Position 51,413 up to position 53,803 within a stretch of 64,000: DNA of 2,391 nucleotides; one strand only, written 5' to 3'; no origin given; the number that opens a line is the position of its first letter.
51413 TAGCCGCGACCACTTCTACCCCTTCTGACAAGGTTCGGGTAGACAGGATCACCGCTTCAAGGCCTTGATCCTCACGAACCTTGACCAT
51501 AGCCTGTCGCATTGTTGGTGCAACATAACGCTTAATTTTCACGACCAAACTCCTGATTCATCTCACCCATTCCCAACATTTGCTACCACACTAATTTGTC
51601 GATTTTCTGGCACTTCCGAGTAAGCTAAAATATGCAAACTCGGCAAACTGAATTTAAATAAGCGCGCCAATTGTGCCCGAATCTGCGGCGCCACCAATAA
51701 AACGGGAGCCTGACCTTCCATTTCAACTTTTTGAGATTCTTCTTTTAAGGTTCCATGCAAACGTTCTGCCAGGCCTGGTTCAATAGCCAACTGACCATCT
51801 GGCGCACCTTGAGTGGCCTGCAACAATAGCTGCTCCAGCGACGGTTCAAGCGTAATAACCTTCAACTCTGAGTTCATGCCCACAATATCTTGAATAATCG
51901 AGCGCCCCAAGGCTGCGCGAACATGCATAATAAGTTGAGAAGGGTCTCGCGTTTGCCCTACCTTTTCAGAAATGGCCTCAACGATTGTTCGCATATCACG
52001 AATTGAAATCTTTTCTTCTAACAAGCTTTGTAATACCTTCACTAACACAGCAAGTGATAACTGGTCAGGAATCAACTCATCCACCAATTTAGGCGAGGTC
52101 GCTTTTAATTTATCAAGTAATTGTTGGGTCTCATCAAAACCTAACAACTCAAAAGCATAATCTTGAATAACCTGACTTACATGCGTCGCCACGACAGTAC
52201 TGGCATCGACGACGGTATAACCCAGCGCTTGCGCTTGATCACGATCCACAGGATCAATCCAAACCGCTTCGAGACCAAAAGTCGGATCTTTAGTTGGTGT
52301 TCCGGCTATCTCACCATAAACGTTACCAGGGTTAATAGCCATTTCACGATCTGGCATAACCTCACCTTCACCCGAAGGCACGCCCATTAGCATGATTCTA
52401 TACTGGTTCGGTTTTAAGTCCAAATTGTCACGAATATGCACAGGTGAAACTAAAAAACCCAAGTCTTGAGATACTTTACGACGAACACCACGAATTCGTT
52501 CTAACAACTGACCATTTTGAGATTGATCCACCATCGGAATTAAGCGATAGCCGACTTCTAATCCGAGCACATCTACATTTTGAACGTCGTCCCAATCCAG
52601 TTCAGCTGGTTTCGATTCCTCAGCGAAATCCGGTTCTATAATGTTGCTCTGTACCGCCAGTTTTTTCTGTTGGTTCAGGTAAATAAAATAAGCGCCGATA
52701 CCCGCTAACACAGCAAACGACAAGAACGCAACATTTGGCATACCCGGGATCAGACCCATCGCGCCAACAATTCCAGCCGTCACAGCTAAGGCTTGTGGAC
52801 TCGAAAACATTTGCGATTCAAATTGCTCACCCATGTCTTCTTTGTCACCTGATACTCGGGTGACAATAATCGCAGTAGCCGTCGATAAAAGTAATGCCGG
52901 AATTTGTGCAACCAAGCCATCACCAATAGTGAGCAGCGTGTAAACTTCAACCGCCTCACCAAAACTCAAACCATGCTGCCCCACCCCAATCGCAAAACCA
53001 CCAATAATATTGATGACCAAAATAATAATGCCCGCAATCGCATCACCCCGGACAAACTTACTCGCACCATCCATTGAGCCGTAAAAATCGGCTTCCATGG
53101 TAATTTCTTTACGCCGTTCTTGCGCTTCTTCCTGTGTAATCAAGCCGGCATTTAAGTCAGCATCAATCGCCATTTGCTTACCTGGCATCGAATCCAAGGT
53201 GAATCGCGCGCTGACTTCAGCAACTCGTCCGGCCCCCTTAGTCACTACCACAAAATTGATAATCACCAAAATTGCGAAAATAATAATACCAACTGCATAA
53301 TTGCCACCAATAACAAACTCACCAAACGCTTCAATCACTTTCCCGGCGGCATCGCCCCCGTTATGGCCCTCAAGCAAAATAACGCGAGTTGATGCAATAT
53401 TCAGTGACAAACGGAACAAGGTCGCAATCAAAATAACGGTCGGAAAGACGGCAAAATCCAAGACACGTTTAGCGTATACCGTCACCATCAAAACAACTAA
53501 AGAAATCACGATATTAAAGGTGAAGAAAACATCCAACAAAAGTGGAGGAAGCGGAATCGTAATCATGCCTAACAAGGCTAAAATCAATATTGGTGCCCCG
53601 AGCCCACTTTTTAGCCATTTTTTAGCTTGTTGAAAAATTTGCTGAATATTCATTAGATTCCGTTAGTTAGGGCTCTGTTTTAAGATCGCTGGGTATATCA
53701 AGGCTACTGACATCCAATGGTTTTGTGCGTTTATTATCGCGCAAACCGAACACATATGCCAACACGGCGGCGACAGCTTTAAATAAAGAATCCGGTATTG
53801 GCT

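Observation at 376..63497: Hyper-abundant self-complementary motif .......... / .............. scattered through genes and spacers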

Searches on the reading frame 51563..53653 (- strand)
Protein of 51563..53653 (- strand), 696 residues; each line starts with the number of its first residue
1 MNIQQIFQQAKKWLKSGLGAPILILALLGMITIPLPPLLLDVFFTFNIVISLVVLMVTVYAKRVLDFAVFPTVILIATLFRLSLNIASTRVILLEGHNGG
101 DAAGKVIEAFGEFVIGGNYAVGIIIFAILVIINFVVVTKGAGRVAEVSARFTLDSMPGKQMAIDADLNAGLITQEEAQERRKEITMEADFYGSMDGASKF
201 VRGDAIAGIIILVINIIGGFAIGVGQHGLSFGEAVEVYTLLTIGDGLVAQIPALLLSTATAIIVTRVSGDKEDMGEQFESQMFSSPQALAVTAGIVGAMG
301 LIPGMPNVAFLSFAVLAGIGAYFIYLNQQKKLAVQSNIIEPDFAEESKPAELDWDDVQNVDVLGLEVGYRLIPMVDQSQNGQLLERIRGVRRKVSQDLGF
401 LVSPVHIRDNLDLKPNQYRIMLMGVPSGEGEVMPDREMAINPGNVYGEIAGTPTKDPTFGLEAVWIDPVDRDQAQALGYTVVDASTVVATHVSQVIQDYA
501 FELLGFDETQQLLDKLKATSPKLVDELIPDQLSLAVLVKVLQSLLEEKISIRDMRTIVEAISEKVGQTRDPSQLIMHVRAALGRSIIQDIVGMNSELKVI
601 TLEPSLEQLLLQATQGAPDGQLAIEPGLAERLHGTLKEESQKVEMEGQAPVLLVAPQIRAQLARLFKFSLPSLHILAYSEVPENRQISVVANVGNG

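Call 6: find_encoding_contigs(protein=window:51563-53653:-, flank=10000, max_places=6)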
Protein window:51563-53653:- (696 aa): 4 contigs read that carry it; 4 places shown.
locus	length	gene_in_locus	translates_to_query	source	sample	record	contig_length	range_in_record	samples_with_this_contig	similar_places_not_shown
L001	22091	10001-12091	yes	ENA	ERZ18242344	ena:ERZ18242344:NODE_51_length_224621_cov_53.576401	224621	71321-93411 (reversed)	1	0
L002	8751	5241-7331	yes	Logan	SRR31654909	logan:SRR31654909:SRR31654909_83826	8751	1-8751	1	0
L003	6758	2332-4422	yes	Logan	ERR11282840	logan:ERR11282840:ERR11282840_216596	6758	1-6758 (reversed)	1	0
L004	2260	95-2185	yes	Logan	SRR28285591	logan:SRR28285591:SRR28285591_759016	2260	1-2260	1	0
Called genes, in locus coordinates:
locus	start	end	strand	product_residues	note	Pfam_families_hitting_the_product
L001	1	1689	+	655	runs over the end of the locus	PF02120:Flg_hook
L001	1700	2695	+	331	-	PF00015:MCPsignal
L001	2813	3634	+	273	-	PF20560:MotA_N, PF01618:MotA_ExbB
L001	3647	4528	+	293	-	PF13677:MotB_plug, PF00691:OmpA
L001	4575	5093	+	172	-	PF03748:FliL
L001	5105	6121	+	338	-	PF02154:FliM, PF01052:FliMN_C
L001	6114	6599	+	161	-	PF28396:SepQ_C (weak), PF01052:FliMN_C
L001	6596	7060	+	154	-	PF04347:FliO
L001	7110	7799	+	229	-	PF00813:FliP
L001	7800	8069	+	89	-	PF01313:Bac_export_3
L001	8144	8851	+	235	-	PF01311:Bac_export_1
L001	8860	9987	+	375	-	PF01312:Bac_export_2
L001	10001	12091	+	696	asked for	PF00771:FHIPEP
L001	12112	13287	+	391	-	PF13401:AAA_22 (faint), PF00448:SRP54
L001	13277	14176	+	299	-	PF00142:Fer4_NifH, PF01656:CbiA, PF02374:ArsA_ATPase (weak), PF06564:CBP_BcsQ (weak), PF10609:ParA, PF13614:AAA_31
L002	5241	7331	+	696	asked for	PF00771:FHIPEP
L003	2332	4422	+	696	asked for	PF00771:FHIPEP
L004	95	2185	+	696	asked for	PF00771:FHIPEP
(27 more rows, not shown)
